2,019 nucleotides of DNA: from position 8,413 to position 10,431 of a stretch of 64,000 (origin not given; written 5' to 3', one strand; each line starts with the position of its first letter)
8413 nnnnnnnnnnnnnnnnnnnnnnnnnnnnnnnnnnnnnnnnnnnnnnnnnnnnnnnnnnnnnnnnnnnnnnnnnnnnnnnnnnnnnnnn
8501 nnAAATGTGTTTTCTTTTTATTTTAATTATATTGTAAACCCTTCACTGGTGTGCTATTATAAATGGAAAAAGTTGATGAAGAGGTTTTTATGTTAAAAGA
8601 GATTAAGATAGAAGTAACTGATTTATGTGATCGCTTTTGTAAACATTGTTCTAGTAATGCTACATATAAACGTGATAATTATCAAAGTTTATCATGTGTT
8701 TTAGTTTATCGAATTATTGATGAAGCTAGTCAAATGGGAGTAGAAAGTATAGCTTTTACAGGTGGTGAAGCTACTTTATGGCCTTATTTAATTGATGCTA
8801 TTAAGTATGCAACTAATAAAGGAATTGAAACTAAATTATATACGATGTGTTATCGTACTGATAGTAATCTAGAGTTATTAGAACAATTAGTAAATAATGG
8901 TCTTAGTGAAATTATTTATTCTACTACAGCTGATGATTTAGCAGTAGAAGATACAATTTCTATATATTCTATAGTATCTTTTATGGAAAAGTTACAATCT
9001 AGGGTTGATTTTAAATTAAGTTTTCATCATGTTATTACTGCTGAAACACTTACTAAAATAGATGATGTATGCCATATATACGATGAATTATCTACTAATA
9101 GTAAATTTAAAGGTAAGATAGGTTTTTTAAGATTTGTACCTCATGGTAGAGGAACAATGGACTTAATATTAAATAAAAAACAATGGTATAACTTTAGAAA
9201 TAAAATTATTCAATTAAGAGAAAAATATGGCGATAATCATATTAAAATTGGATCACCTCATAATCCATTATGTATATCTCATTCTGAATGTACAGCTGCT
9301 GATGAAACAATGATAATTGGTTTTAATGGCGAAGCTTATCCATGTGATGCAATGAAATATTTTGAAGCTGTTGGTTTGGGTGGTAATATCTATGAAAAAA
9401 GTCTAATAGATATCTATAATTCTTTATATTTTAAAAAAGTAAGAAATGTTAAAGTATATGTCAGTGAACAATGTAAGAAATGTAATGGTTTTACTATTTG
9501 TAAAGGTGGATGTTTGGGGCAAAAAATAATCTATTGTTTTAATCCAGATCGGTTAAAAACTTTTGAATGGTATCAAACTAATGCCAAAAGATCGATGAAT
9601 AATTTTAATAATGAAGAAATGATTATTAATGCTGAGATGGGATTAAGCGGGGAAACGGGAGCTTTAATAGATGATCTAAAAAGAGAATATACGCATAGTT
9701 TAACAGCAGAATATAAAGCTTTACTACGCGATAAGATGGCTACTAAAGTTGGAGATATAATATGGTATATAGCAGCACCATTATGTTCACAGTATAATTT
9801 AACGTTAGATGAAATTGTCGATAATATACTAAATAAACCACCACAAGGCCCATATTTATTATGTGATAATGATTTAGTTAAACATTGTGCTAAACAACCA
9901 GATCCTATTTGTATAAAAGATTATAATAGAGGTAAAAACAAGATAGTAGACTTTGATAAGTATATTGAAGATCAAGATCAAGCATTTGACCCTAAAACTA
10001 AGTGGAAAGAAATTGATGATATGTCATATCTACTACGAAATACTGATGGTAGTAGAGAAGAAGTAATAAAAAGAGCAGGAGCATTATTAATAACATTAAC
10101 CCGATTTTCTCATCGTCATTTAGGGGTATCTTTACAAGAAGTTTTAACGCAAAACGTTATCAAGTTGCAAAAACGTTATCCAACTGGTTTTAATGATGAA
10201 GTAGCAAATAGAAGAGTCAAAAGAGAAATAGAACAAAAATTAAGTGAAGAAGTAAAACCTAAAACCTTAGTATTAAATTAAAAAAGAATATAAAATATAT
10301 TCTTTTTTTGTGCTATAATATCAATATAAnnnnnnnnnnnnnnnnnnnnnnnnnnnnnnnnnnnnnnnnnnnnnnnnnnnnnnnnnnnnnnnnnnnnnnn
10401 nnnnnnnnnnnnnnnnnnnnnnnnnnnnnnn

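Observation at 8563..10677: Radical SAM/SPASM enzyme fused to tandem MazG-like NTP-pyrophosphohydrolase repeats, followed by a miniature inorganic pyrophosphatase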

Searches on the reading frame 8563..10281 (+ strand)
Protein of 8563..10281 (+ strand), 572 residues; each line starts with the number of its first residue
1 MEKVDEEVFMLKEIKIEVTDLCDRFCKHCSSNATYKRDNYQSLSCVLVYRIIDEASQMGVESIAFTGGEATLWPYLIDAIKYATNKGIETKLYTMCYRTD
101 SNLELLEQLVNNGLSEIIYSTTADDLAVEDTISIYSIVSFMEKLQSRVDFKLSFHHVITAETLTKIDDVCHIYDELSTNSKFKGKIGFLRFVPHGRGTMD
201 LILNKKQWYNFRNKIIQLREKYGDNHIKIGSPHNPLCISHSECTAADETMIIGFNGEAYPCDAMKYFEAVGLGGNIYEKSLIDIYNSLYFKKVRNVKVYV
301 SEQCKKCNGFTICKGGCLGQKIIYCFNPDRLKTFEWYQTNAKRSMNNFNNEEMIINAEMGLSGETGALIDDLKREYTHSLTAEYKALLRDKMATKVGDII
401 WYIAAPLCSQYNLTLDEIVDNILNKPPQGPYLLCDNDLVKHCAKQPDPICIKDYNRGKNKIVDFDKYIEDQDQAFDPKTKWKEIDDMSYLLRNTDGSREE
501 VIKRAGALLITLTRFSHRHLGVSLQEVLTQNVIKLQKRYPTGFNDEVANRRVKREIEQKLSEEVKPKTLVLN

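Call 3: search_protein_families(library=pfam, proteins=[window:8563-10281:+], max_evalue=0.1)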
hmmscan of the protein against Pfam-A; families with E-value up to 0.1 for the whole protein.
window:8563-10281:+ (572 aa): 4 families
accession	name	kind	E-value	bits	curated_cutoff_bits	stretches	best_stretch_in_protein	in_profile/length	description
PF04055.27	Radical_SAM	-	6e-13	49.7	29.5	1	16-118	1-106/166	Radical SAM superfamily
PF13186.11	SPASM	-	1.5e-09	38.5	21.5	1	243-308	1-67/67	Iron-sulfur cluster-binding domain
PF03819.22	MazG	-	0.00094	19.8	22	0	511-543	42-74/74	MazG nucleotide pyrophosphohydrolase domain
PF13353.11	Fer4_12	-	0.0075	17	22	1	22-82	15-76/137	4Fe-4S single cluster domain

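Call 4: search_protein_families(library=ncbifam, proteins=[window:8563-10281:+], max_evalue=0.1)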
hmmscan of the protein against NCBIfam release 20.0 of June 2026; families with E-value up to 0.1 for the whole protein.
window:8563-10281:+ (572 aa): 68 families (the best 25 are shown)
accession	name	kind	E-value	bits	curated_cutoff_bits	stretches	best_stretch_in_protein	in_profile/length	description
TIGR03962.1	mycofact_rSAM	equivalog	2.8e-19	69.5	265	1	16-322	16-318/339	mycofactocin radical SAM maturase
TIGR02109.1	PQQ_syn_pqqE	equivalog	1.9e-16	60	381.35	1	14-322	9-317/358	pyrroloquinoline quinone biosynthesis protein PqqE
TIGR04317.1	W_rSAM_matur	equivalog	2.9e-14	52.9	380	1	11-314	3-320/349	tungsten cofactor oxidoreductase radical SAM maturase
NF045574.1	sacti_mat_StsB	exception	7.4e-14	51.4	625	1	10-320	94-398/466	StsB family radical SAM/SPASM domain sactipeptide maturase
TIGR04053.2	TIGR04053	equivalog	1.5e-13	50.8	395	2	17-222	13-217/366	TIGR04053 family radical SAM/SPASM domain-containing protein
TIGR04303.1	GeoRSP_rSAM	equivalog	4.2e-12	46.3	400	1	15-319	8-308/325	GeoRSP system radical SAM/SPASM protein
NF050035.1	rSAM_WgK_link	exception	1.3e-11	44.1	650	2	243-318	269-344/367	radical SAM/SPASM peptide maturase WgkB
NF041298.1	rSAM_mat_DynA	equivalog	1.2e-10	40.9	450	1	235-321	244-325/356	dynobactin maturation radical SAM/SPASM protein DynA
TIGR03913.1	rad_SAM_trio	equivalog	3.6e-10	38.8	591.75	2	9-95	16-100/477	GDL motif peptide-associated radical SAM/SPASM maturase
TIGR04545.1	rSAM_ahbD_hemeb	equivalog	3.7e-10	39.8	500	2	15-198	3-182/339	heme b synthase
TIGR04085.1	rSAM_more_4Fe4S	domain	5.1e-10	39.6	27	1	243-322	1-79/93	SPASM domain-containing protein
TIGR04251.1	SCM_rSAM_ScmF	equivalog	1.2e-09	38.1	400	1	11-91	3-85/353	SynChlorMet cassette radical SAM/SPASM protein ScmF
TIGR04347.1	pseudo_SAM_Halo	equivalog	2.1e-09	37.1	525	1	17-96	43-121/390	TIGR04347 family pseudo-SAM/SPASM protein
TIGR04082.1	rSAM_for_selen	equivalog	2.2e-09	36.6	350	1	15-318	202-497/516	thio(seleno)oxazole modification radical SAM maturase SbtM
TIGR04055.1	rSAM_NirJ2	equivalog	5.7e-09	36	500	1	17-322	5-308/326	putative heme d1 biosynthesis radical SAM protein NirJ2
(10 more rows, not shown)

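Call 5: search_protein_families(library=padloc, proteins=[window:8563-10281:+], max_evalue=0.1)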
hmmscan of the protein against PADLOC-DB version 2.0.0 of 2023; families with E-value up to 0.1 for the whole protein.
window:8563-10281:+ (572 aa): 2 families
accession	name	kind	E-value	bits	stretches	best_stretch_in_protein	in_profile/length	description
PDLC02904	pVip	-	2.8e-10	38.2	1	17-214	8-196/262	Viperins associated with kinases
PDLC02903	pVip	-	1.4e-08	32.5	1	14-102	2-84/257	Viperins not associated with kinases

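Call 6: search_protein_families(library=phrogs, proteins=[window:8563-10281:+], max_evalue=0.1)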
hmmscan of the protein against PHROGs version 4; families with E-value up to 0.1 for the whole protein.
window:8563-10281:+ (572 aa): 7 families
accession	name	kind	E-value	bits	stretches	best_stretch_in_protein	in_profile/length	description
phrog_229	-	other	1.2e-16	62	2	519-566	325-373/533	MazG-like pyrophosphatase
phrog_1802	-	other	1.2e-08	35.3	1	10-322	42-378/556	radical SAM domain-containing protein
phrog_22758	-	other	1.8e-05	25.5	0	357-419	133-192/221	MazG-like pyrophosphatase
phrog_13987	-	other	4.2e-05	24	1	7-86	10-89/274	radical SAM domain-containing protein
phrog_16999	-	other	0.00059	20.5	1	14-110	13-100/288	Fe-S oxidoreductase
phrog_16522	-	other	0.018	15.3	1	516-557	125-168/296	MazG-like pyrophosphatase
phrog_25911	-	unknown function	0.071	14.1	0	131-164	13-45/83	-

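Call 7: find_homologous_proteins(query=window:8563-10281:+)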
Query window:8563-10281:+ (572 aa): 221 proteins with E <= 0.001 among 7903 candidates; the best 120 are listed.
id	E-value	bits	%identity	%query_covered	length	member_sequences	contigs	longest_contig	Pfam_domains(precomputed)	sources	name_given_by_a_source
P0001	0.0e+0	1303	100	98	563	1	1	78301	PF13186.12,PF04055.28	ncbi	-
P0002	7.8e-188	644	52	98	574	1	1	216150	PF03819.23,PF13186.12,PF04055.28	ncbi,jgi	ncbi:MAG: radical SAM protein [Bacilli bacterium]|jgi:radical SAM protein with 4Fe4S-binding SPASM d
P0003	7.9e-151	522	46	98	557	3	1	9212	PF03819.23,PF13186.12,PF04055.28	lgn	-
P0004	1.2e-149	518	46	95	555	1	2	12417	PF03819.23,PF13186.12,PF04055.28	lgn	-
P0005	2.6e-145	503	45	96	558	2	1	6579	PF03819.23,PF13186.12,PF04055.28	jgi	jgi:radical SAM protein with 4Fe4S-binding SPASM domain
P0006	1.5e-144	501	45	97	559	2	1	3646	PF03819.23,PF13186.12,PF04055.28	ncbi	-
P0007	1.5e-143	498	47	94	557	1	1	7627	PF13186.12,PF04055.28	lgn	-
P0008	2.0e-143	497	43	97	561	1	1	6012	PF03819.23,PF13186.12,PF04055.28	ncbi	-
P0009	1.6e-142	494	43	96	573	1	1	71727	PF13186.12,PF04055.28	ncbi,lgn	-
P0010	6.9e-141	489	44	96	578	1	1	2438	PF13186.12,PF04055.28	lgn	-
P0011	6.3e-138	479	43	96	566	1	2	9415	PF03819.23,PF13186.12,PF04055.28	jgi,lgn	-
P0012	6.8e-137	476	43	96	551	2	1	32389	PF03819.23,PF13186.12,PF04055.28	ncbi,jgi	ncbi:MAG: radical SAM protein [Bacilli bacterium]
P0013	1.3e-132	461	43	98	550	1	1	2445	PF03819.23,PF13186.12,PF04055.28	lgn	-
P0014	2.9e-132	460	42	98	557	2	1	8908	PF13186.12,PF04055.28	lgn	-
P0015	4.9e-131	456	43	97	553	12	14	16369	PF03819.23,PF13186.12,PF04055.28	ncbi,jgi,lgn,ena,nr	ncbi:MAG: SPASM domain-containing protein [Bacilli bacterium]|nr:SPASM domain-containing protein [Ba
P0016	5.1e-131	456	42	98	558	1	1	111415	PF13186.12,PF04055.28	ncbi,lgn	-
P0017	5.1e-131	456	42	98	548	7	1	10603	PF03819.23,PF13186.12,PF04055.28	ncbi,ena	-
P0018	6.4e-131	456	43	95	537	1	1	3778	PF13186.12,PF04055.28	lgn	-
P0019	1.4e-130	455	43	97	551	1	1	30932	PF03819.23,PF13186.12,PF04055.28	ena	-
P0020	2.6e-130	454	43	97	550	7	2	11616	PF03819.23,PF13186.12,PF04055.28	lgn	-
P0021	6.5e-130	453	42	96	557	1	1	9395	PF13186.12,PF04055.28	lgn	-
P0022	6.8e-130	452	42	97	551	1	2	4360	PF03819.23,PF13186.12,PF04055.28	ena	-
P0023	7.7e-130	452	42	95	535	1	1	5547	PF13186.12,PF04055.28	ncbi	-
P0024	7.8e-130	452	43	97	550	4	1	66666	PF03819.23,PF13186.12,PF04055.28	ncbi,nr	ncbi:MAG: SPASM domain-containing protein [Bacilli bacterium]|nr:SPASM domain-containing protein [Ba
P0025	3.3e-129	450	43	97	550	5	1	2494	PF13186.12,PF04055.28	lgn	-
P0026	3.9e-128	447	42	97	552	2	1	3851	PF03819.23,PF13186.12,PF04055.28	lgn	-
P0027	3.6e-127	443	42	98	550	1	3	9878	PF13186.12,PF04055.28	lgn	-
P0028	6.2e-127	443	41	98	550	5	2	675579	PF13186.12,PF04055.28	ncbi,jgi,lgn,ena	-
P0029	2.0e-126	441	41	97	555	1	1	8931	PF03819.23,PF13186.12,PF04055.28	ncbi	-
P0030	7.6e-126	439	42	95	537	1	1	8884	PF13186.12,PF04055.28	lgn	-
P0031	2.6e-125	437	42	95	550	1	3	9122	PF13186.12,PF04055.28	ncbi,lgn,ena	-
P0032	2.6e-125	437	41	97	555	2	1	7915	PF03819.23,PF13186.12,PF04055.28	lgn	-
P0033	1.6e-124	435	42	97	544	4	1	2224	PF03819.23,PF13186.12,PF04055.28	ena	-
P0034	2.5e-124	434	40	98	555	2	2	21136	PF03819.23,PF13186.12,PF04055.28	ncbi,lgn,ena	-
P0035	2.6e-124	434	41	97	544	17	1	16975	PF03819.23,PF13186.12,PF04055.28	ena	-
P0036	3.7e-124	433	42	97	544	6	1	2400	PF03819.23,PF13186.12,PF04055.28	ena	-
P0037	4.1e-124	433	41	97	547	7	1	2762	PF03819.23,PF13186.12,PF04055.28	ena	-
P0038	4.2e-124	433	41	97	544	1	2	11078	PF03819.23,PF13186.12,PF04055.28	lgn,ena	-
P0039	7.6e-124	432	41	97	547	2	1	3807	PF03819.23,PF13186.12,PF04055.28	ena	-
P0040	1.5e-123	431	40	97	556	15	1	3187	PF03819.23,PF13186.12,PF04055.28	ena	-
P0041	1.6e-123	431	41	97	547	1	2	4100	PF03819.23,PF13186.12,PF04055.28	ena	-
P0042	1.9e-123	431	42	97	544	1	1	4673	PF03819.23,PF13186.12,PF04055.28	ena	-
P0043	2.0e-123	431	42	97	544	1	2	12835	PF03819.23,PF13186.12,PF04055.28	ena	-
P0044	2.2e-123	431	41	97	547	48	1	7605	PF03819.23,PF13186.12,PF04055.28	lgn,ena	-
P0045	2.8e-123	431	41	97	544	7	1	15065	PF03819.23,PF13186.12,PF04055.28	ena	-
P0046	5.0e-123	430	42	97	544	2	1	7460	PF03819.23,PF13186.12,PF04055.28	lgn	-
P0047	1.5e-122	428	48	65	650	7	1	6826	PF13186.12,PF04055.28,PF13353.12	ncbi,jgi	ncbi:MAG: radical SAM protein [Bacilli bacterium]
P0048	6.8e-122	426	41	97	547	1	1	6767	PF03819.23,PF13186.12,PF04055.28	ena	-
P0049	8.7e-122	426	41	95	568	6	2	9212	PF03819.23,PF13186.12,PF04055.28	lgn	-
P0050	1.3e-121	425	40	97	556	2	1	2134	PF03819.23,PF13186.12,PF04055.28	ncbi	-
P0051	3.6e-121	424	41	97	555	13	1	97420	PF13186.12,PF04055.28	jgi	-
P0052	1.2e-120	422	41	97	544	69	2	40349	PF03819.23,PF13186.12,PF04055.28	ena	-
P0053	2.6e-120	421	41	98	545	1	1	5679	PF13186.12,PF04055.28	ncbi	-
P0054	2.9e-120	421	40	97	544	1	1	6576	PF03819.23,PF13186.12,PF04055.28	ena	-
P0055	3.5e-120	420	40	97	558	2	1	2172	PF03819.23,PF13186.12,PF04055.28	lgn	-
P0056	1.6e-119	418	40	97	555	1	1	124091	PF13186.12,PF04055.28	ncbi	-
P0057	1.6e-119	418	41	98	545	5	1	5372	PF13186.12,PF04055.28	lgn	-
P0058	8.8e-119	416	41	97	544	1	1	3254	PF03819.23,PF13186.12,PF04055.28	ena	-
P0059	9.3e-119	416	57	61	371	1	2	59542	PF13186.12,PF04055.28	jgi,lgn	jgi:radical SAM protein with 4Fe4S-binding SPASM domain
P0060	9.7e-119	416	39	98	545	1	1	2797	PF13186.12,PF04055.28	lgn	-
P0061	2.6e-118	414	40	98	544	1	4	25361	PF03819.23,PF13186.12,PF04055.28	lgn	-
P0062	6.2e-118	413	40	98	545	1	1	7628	PF03819.23,PF13186.12,PF04055.28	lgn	-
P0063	2.1e-117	411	40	97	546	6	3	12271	PF03819.23,PF13186.12,PF04055.28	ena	-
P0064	1.3e-115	405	37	98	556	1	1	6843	PF03819.23,PF13186.12,PF04055.28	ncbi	-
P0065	1.5e-115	405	41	97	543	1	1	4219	PF13186.12,PF04055.28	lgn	-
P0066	1.4e-113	399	39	95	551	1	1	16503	PF03819.23,PF13186.12,PF04055.28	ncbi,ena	-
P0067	2.8e-113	398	38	98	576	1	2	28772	PF03819.23,PF13186.12,PF04055.28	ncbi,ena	-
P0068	7.9e-113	396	38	97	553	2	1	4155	PF13186.12,PF04055.28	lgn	-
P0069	4.7e-112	394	40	97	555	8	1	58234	PF13186.12,PF04055.28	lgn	-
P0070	2.2e-111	391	39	95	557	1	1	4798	PF13186.12,PF04055.28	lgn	-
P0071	2.2e-111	391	59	55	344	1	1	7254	PF13186.12,PF04055.28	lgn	-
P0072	1.0e-110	389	39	98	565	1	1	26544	PF13186.12,PF04055.28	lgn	-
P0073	3.4e-109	384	44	77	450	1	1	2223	PF13186.12,PF04055.28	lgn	-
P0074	1.0e-108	383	40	98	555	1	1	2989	PF13186.12,PF04055.28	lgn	-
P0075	6.9e-108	380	37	95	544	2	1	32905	PF03819.23,PF13186.12,PF04055.28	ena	-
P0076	1.8e-107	378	38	98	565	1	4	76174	PF13186.12,PF04055.28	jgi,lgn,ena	-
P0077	1.9e-107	378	39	98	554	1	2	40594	PF13186.12,PF04055.28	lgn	-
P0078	5.8e-107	377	38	98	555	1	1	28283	PF13186.12,PF04055.28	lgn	-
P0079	5.9e-107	377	39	97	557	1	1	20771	PF03819.23,PF13186.12,PF04055.28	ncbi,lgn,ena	-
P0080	3.0e-106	374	39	98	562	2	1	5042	PF03819.23,PF13186.12,PF04055.28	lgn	-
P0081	1.6e-105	372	38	97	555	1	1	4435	PF03819.23,PF13186.12,PF04055.28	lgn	-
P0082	1.7e-105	372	38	98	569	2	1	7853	PF13186.12,PF04055.28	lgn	-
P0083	1.8e-105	372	45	71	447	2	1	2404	PF13186.12,PF04055.28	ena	-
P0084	1.5e-104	369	37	98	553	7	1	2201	PF13186.12,PF04055.28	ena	-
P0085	1.6e-103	365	38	98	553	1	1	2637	PF03819.23,PF13186.12,PF04055.28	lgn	-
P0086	3.5e-103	364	39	97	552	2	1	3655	PF13186.12,PF04055.28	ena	-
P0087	4.9e-103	364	38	98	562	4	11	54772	PF03819.23,PF13186.12,PF04055.28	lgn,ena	-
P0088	6.7e-103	363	36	97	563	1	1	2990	PF13186.12,PF04055.28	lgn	-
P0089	9.6e-103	363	38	95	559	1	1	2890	PF13186.12,PF04055.28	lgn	-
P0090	1.4e-102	362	38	96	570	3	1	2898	PF13186.12,PF04055.28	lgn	-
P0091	2.7e-102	361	37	98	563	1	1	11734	PF03819.23,PF13186.12,PF04055.28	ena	-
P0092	2.8e-102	361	38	95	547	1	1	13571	PF03819.23,PF13186.12,PF04055.28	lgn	-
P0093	3.8e-102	361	37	98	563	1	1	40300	PF03819.23,PF13186.12,PF04055.28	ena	-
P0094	4.4e-102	361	37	98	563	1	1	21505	PF03819.23,PF13186.12,PF04055.28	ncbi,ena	-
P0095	6.7e-102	360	37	98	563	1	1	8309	PF03819.23,PF13186.12,PF04055.28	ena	-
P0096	9.4e-102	360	37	98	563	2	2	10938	PF03819.23,PF13186.12,PF04055.28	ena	-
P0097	2.6e-101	358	38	98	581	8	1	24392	PF13186.12,PF04055.28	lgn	-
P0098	3.8e-101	358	37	98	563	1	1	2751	PF03819.23,PF13186.12,PF04055.28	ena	-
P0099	1.5e-100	356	36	95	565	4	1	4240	PF13186.12,PF04055.28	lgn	-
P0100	2.2e-100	355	37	95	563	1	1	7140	PF13186.12,PF04055.28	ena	-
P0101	2.2e-100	355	38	98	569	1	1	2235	PF13186.12,PF04055.28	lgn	-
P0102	2.9e-100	355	37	98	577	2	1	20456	PF03819.23,PF13186.12,PF04055.28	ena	-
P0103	4.1e-100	354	38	98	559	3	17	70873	PF13186.12,PF04055.28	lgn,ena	-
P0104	1.4e-98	349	37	96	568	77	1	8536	PF13186.12,PF04055.28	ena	-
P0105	1.5e-98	349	37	98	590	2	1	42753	PF03819.23,PF13186.12,PF04055.28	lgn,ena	-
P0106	1.6e-98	349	36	98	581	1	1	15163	PF03819.23,PF13186.12,PF04055.28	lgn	-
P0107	2.3e-98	348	36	98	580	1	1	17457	PF03819.23,PF13186.12,PF04055.28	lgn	-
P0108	7.8e-98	347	35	98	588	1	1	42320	PF13186.12,PF04055.28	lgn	-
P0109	1.4e-97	346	35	98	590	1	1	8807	PF13186.12,PF04055.28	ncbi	-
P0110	1.4e-97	346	53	55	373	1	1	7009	PF13186.12,PF04055.28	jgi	jgi:radical SAM protein with 4Fe4S-binding SPASM domain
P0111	3.9e-97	344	39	87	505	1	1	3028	PF13186.12,PF04055.28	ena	-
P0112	3.0e-96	341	36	98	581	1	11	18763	PF13186.12,PF04055.28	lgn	-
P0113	3.5e-96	341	36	97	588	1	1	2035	PF03819.23,PF13186.12,PF04055.28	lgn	-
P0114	2.0e-95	339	37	95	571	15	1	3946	PF13186.12,PF04055.28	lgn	-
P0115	5.4e-93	331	35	98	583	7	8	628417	PF13186.12,PF04055.28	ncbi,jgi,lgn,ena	-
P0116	1.4e-80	290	45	56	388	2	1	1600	PF12784.14,PF13186.12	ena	-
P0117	3.3e-77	279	45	57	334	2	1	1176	PF13186.12,PF04055.28,PF13353.12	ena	-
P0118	3.5e-77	278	45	57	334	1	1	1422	PF13186.12,PF04055.28,PF13353.12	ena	-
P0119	4.6e-77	278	45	57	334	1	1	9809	PF13186.12,PF04055.28,PF13353.12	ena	-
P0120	5.4e-77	278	44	57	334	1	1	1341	PF13186.12,PF04055.28,PF13353.12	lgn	-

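Call 8: search_solved_structures(query=window:8563-10281:+, max_evalue=1, show_alignments=2)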
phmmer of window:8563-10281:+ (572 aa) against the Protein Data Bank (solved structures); distinct sequences matched with E-value up to 1: 7.
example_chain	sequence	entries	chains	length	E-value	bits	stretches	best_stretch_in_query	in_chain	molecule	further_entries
4k37_A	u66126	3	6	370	0.0001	24.3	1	237-318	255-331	Anaerobic sulfatase-maturating enzyme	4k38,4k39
4k36_A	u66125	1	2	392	0.00015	23.7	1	237-318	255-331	Anaerobic sulfatase-maturating enzyme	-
6c8v_A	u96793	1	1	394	0.013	17.3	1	16-127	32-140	Coenzyme PQQ synthesis protein E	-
5wgg_A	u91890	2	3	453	0.017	16.9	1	11-326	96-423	Radical SAM domain protein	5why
7vob_C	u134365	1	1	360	0.08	14.7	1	16-130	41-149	Cytosylglucuronate decarboxylase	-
7voc_C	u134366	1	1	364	0.082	14.7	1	16-130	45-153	Cytosylglucuronate decarboxylase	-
8kc5_A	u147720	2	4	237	0.72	11.6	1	76-138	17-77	De novo design protein -T09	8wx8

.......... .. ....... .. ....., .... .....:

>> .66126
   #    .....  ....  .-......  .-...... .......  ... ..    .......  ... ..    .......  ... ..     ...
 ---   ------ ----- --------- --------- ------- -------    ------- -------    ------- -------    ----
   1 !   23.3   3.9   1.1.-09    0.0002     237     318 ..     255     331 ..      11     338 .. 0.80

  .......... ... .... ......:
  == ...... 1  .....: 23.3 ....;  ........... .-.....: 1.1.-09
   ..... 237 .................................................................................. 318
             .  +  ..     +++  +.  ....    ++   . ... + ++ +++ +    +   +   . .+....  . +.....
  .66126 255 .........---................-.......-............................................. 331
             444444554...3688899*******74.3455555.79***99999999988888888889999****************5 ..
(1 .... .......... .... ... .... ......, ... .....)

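Call 9: find_encoding_contigs(protein=P0002, flank=8000, max_places=3)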
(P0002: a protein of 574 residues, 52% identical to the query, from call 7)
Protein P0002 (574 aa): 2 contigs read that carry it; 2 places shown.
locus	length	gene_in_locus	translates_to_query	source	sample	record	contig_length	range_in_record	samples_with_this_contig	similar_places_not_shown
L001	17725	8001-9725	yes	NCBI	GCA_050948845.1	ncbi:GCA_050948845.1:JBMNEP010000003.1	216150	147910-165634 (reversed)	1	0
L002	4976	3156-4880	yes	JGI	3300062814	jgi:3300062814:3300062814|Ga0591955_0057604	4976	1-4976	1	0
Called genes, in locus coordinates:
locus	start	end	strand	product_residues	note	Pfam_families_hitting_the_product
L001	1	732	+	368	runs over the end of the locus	PF17231:DUF5305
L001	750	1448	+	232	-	-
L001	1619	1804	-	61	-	-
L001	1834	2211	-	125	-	-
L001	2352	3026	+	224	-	PF02585:PIG-L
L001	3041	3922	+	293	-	PF25087:GMPPB_C (faint), PF14602:Hexapep_2 (faint), PF00132:Hexapep, PF25084:LbH_EIF2B (weak), PF00132:Hexapep (weak)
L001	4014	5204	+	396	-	PF01996:F420_ligase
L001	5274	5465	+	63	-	PF02082:Rrf2, PF08279:HTH_11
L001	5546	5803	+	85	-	-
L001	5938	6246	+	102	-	PF01725:Ham1p_like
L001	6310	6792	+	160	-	PF00383:dCMP_cyt_deam_1, PF14437:MafB19-deam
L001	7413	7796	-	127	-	-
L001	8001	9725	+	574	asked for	PF04055:Radical_SAM, PF13186:SPASM, PF03819:MazG (faint)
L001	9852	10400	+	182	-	PF01066:CDP-OH_P_transf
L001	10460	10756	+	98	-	PF00085:Thioredoxin, PF13098:Thioredoxin_2, PF14595:Thioredoxin_9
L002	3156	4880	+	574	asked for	PF04055:Radical_SAM, PF13186:SPASM, PF03819:MazG (faint)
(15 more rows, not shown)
